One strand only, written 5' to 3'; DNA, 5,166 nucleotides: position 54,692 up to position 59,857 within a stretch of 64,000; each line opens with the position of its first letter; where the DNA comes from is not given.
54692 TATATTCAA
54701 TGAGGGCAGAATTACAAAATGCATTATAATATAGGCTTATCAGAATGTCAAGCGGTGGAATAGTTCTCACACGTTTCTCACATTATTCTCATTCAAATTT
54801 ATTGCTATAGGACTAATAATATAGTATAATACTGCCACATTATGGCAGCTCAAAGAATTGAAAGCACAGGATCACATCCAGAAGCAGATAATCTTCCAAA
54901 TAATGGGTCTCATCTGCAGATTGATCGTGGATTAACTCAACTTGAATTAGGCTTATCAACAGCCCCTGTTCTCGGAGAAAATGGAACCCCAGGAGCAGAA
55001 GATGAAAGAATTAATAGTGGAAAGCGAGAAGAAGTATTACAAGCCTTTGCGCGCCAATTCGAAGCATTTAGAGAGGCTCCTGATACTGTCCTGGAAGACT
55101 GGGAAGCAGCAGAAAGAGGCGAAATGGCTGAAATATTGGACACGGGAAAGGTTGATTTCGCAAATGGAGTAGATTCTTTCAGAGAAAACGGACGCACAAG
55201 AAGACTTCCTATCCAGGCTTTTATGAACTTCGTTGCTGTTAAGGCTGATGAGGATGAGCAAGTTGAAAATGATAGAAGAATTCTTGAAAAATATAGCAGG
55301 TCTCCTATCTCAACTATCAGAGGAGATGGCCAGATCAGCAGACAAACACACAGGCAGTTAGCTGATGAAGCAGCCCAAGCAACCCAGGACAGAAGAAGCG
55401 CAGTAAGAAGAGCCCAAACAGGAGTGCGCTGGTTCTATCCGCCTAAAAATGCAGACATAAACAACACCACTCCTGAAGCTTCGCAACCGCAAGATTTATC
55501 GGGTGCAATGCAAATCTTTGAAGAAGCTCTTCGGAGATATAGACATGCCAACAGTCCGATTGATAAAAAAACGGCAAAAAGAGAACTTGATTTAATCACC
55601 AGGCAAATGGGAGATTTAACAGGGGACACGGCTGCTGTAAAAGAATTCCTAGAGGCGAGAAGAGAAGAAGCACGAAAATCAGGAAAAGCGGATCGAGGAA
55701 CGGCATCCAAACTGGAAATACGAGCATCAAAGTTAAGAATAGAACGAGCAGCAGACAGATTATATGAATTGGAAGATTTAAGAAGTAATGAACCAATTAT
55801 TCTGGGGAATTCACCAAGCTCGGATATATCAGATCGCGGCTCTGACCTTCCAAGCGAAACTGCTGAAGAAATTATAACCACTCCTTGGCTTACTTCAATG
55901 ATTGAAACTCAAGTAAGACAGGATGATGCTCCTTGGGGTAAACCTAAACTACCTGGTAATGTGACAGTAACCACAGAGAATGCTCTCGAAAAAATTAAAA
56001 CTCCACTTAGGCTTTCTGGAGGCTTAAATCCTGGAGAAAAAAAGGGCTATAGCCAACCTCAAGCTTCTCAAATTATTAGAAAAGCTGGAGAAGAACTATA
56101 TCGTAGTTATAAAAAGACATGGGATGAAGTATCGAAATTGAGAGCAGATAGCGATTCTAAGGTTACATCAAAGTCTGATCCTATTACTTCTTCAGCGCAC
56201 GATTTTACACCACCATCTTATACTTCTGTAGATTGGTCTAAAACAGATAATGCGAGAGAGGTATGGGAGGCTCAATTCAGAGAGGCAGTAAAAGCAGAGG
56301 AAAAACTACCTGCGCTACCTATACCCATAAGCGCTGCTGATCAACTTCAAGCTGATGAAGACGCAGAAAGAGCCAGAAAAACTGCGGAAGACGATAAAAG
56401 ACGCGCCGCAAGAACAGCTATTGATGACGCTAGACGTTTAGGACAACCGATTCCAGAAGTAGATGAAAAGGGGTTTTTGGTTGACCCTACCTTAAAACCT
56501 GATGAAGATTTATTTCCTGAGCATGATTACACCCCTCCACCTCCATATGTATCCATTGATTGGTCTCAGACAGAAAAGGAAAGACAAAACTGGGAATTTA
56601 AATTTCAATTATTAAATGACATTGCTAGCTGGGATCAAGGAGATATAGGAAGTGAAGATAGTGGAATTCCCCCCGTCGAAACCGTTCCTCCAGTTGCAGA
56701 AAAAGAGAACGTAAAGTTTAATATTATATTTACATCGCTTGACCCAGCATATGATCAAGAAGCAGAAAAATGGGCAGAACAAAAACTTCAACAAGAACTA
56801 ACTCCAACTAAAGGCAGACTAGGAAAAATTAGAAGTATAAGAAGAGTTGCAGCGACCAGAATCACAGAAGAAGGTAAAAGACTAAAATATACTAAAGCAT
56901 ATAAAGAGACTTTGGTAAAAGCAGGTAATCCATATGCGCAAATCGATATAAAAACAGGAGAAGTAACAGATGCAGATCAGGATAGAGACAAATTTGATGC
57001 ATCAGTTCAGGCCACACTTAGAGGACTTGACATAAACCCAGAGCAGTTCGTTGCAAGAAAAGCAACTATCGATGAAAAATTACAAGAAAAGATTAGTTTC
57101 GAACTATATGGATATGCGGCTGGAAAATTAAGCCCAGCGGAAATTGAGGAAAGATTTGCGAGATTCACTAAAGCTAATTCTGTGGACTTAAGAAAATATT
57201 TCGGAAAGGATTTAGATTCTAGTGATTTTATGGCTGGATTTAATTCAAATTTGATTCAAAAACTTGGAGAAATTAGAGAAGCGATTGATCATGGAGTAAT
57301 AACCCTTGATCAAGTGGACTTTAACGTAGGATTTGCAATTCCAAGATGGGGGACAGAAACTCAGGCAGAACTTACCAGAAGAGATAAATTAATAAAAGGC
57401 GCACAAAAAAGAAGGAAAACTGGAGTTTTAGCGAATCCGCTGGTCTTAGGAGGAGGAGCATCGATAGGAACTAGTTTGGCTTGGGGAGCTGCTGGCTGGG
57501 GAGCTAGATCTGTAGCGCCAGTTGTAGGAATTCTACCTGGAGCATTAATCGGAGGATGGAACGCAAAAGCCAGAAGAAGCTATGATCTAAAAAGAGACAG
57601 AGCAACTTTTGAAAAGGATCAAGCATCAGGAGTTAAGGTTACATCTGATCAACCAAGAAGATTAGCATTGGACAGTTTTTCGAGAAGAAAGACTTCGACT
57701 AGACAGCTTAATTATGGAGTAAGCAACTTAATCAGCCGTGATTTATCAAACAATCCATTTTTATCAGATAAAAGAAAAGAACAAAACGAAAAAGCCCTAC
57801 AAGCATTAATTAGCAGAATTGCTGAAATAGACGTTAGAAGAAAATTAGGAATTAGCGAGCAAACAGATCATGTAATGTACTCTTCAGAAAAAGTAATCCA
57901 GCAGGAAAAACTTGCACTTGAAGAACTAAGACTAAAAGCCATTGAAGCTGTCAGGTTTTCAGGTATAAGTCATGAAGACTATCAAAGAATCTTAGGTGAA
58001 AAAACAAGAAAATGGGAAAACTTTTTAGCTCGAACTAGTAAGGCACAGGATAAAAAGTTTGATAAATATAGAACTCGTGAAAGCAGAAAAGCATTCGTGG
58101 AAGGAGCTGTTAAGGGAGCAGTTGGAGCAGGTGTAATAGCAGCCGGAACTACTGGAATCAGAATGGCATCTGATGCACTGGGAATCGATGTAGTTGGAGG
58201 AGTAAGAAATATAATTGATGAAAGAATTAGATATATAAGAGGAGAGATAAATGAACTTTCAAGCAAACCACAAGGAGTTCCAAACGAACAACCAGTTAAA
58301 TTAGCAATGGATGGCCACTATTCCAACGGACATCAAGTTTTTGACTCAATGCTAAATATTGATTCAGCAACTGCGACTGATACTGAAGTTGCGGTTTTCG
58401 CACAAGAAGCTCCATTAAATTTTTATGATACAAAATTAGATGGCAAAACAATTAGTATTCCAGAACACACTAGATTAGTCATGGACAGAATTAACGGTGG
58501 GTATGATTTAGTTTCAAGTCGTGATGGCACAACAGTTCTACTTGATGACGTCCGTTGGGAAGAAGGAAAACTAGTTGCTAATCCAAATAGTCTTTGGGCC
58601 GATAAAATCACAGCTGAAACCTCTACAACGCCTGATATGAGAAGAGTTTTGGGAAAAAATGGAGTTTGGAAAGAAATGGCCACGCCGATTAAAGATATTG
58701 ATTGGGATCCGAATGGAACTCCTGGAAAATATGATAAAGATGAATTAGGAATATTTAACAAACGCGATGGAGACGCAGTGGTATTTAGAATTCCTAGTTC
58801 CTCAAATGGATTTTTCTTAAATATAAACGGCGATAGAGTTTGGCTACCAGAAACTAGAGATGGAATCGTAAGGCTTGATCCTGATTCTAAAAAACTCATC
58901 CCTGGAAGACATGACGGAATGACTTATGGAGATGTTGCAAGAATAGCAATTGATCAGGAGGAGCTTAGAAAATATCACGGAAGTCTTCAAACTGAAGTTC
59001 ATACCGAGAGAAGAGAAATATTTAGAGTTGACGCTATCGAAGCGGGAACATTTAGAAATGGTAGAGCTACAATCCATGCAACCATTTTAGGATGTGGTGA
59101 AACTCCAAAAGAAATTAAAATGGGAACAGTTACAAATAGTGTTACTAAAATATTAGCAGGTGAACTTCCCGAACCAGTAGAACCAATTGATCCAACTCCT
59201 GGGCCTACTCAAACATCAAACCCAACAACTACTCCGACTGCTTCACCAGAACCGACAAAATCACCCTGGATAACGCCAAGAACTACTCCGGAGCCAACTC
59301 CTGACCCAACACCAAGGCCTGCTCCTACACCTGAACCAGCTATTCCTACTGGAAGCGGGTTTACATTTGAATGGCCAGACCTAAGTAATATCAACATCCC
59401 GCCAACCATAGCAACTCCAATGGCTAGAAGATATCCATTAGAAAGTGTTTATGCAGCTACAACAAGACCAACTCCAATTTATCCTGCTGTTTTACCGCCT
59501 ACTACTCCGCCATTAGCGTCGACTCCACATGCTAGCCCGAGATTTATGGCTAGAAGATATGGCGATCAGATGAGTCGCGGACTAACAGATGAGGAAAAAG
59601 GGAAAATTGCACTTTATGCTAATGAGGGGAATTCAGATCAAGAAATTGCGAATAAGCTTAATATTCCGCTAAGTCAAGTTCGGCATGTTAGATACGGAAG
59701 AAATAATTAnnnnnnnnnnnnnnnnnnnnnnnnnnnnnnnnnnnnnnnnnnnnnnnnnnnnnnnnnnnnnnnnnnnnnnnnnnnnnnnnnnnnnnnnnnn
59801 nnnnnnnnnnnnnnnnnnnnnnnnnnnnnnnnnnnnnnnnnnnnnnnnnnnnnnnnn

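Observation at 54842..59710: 1622-aa GC-rich giant protein ending in a LuxR-type HTH, with internal repeats and Gly-rich membrane segments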

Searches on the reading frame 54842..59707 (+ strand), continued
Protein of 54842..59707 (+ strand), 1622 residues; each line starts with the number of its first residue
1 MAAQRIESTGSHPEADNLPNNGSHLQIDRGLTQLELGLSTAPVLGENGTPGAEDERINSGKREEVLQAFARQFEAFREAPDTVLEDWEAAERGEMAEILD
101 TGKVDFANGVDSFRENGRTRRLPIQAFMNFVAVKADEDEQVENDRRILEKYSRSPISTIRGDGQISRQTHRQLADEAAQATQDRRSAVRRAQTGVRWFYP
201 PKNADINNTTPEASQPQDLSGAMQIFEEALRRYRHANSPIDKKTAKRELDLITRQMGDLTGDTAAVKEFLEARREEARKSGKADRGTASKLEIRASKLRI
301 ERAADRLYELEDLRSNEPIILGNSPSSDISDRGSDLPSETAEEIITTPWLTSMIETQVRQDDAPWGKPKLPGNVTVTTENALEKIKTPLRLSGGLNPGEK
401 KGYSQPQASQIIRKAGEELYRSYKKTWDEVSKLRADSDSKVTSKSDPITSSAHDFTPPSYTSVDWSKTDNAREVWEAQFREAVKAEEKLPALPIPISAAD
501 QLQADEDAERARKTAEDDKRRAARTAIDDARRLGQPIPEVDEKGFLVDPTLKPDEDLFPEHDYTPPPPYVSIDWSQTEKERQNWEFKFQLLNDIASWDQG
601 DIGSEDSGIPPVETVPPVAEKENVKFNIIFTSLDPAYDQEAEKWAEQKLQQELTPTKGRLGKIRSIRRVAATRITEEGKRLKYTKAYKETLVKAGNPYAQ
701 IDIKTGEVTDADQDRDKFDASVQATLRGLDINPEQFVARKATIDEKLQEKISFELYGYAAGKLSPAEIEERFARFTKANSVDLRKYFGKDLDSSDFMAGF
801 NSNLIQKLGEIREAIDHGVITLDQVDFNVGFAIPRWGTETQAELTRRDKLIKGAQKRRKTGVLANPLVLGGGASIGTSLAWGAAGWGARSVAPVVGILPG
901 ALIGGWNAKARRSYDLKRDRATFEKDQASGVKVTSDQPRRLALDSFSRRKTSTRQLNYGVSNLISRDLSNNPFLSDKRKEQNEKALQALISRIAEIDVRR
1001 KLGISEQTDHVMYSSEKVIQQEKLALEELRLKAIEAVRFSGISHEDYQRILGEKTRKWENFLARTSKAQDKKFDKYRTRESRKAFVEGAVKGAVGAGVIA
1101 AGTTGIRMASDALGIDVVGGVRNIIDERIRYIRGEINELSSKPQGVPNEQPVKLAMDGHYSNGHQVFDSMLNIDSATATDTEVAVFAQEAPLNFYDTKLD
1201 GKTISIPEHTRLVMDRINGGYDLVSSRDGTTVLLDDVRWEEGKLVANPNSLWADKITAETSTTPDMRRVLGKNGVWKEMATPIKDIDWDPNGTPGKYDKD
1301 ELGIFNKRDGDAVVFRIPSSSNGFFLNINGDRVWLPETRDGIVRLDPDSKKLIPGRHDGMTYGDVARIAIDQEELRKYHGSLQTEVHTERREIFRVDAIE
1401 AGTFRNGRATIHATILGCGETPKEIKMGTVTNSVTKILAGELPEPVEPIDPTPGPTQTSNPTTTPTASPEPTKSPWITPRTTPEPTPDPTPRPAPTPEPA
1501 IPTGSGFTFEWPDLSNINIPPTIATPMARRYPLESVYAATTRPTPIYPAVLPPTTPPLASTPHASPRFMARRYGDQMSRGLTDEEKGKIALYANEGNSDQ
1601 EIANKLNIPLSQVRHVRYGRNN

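Call 94: list_cluster_members(proteins=[P0001, P0005, P0008, P0009, P0010, P0012, P0013, P0014, P0016, P0024])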
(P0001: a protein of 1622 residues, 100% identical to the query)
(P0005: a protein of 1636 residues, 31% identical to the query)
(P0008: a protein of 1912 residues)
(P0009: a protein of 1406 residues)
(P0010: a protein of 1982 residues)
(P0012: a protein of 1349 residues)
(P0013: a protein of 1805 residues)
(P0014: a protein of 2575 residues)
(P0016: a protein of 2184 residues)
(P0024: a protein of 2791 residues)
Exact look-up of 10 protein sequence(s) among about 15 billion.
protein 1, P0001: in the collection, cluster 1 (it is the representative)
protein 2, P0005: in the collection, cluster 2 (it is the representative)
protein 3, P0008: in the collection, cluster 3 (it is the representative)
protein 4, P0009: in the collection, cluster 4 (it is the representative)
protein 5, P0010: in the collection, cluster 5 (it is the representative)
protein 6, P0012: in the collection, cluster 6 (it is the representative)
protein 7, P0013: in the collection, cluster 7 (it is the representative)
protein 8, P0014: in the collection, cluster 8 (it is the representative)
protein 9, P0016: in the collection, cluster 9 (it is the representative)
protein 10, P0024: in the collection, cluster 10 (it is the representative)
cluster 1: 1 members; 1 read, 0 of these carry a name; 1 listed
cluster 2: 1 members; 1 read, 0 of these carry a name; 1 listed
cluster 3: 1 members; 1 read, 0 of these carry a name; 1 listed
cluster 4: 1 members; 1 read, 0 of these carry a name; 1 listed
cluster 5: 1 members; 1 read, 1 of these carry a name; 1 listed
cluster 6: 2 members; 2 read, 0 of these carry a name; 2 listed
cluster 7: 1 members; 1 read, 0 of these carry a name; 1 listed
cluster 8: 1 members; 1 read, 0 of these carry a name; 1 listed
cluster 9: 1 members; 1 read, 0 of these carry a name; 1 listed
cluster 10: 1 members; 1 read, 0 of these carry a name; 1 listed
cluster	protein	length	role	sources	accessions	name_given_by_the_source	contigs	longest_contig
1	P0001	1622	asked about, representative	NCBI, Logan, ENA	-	-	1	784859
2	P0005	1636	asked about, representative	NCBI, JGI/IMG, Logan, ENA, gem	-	-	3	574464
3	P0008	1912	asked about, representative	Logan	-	-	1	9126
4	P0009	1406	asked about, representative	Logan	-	-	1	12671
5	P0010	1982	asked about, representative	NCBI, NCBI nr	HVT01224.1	MAG TPA: hypothetical protein VHE53_03250, partial [Patescibacteria group bacterium] | hypothetical protein [Patescibacteria group bacterium]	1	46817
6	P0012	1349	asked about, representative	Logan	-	-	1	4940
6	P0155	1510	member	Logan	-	-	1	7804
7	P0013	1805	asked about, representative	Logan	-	-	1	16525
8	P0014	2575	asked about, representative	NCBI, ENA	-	-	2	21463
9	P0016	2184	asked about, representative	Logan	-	-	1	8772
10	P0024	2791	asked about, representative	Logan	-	-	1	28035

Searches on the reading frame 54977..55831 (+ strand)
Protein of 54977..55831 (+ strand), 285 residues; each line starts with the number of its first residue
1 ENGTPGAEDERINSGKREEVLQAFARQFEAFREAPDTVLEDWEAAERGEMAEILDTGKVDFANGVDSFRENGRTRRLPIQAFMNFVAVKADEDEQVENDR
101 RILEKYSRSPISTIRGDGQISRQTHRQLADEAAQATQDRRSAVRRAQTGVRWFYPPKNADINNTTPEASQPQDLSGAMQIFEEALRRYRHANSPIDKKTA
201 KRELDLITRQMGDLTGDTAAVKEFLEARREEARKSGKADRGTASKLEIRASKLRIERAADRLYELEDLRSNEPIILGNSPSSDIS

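Call 23: find_homologous_proteins(query=A4, max_evalue=0.01)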
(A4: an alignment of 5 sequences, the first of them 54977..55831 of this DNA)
Query A4 (5 sequences): 8000 candidates shared short words with the query, none scored E <= 0.01.

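Call 103: search_solved_structures(query=A4, max_evalue=1)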
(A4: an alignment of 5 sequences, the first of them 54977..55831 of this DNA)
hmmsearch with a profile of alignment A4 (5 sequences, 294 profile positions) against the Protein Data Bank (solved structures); distinct sequences matched with E-value up to 1: 2.
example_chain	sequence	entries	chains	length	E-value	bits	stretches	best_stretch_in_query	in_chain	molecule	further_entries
6v39_S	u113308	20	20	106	0.071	15.6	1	253-287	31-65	50S ribosomal protein L23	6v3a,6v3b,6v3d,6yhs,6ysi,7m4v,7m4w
4v7h_BT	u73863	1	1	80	0.95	11.8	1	254-281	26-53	60S ribosomal protein L25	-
